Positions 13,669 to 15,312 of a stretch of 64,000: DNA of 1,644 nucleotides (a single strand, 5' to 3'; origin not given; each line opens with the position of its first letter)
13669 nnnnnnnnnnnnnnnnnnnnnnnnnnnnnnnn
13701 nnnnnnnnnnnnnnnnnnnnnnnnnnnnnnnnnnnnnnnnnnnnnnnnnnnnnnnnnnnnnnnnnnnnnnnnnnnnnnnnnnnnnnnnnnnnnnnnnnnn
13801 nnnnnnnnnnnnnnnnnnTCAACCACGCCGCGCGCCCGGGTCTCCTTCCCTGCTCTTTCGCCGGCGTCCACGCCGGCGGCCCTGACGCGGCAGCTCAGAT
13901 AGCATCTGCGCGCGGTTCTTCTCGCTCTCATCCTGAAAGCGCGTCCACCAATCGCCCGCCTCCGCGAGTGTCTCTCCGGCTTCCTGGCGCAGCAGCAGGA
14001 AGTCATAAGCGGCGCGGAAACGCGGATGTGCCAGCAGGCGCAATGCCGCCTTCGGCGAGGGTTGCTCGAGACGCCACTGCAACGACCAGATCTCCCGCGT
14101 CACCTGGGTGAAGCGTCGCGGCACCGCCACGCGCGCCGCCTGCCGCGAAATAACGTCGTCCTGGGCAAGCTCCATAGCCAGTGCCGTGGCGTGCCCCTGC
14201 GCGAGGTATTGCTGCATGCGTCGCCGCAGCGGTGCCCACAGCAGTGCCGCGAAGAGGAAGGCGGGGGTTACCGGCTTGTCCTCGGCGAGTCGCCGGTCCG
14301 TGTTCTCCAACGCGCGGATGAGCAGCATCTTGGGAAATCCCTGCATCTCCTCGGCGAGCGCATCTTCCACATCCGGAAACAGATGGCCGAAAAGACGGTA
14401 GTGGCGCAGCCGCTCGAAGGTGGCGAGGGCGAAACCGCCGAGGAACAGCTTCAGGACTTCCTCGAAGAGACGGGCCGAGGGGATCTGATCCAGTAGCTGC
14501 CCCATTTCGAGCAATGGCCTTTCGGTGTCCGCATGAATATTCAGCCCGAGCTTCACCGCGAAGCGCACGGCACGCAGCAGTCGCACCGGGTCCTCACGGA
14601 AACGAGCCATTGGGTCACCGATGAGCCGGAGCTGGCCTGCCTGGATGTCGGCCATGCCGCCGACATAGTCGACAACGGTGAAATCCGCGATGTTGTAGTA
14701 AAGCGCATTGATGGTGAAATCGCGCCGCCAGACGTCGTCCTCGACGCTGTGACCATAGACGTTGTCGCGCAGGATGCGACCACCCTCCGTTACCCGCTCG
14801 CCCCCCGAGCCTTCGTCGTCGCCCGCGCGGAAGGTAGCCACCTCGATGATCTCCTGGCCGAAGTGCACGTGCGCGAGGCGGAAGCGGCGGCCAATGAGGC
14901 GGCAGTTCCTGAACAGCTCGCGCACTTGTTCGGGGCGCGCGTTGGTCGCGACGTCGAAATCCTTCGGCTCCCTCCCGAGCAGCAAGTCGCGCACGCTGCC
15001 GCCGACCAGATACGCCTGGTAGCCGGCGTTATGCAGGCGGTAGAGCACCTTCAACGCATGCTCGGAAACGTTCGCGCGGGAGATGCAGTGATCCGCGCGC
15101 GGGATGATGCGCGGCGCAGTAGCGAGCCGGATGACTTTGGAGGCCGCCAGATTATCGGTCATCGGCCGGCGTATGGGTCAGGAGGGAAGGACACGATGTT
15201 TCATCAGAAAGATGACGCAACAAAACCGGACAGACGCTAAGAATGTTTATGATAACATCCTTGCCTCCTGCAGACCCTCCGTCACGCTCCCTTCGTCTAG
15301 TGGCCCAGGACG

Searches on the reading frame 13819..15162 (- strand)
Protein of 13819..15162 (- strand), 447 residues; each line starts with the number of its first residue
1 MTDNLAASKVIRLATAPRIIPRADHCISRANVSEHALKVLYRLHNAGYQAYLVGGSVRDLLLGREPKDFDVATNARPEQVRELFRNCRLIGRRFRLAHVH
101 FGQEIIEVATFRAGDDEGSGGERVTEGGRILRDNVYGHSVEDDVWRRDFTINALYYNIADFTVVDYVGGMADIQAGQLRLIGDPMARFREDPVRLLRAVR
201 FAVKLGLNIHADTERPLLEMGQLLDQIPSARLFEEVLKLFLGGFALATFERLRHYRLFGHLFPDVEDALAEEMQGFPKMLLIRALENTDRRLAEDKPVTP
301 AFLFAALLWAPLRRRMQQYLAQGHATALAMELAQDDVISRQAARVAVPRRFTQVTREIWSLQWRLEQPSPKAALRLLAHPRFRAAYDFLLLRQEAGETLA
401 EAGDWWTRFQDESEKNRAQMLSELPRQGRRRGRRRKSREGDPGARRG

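Call 45: search_protein_families(library=pfam, proteins=[window:13819-15162:-], max_evalue=0.00001)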
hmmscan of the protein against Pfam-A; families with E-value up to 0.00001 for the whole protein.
window:13819-15162:- (447 aa): 3 families
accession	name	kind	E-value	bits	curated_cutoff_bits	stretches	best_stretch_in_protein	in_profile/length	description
PF01743.26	PolyA_pol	-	6.9e-40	136.7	23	1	50-179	1-126/126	Poly A polymerase head domain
PF12626.12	PolyA_pol_arg_C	-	2.4e-37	128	22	1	323-437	2-116/119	Polymerase A arginine-rich C-terminus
PF12627.12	PolyA_pol_RNAbd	-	7.1e-17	61.4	22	1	206-268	1-63/64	Probable RNA and SrmB- binding site of polymerase A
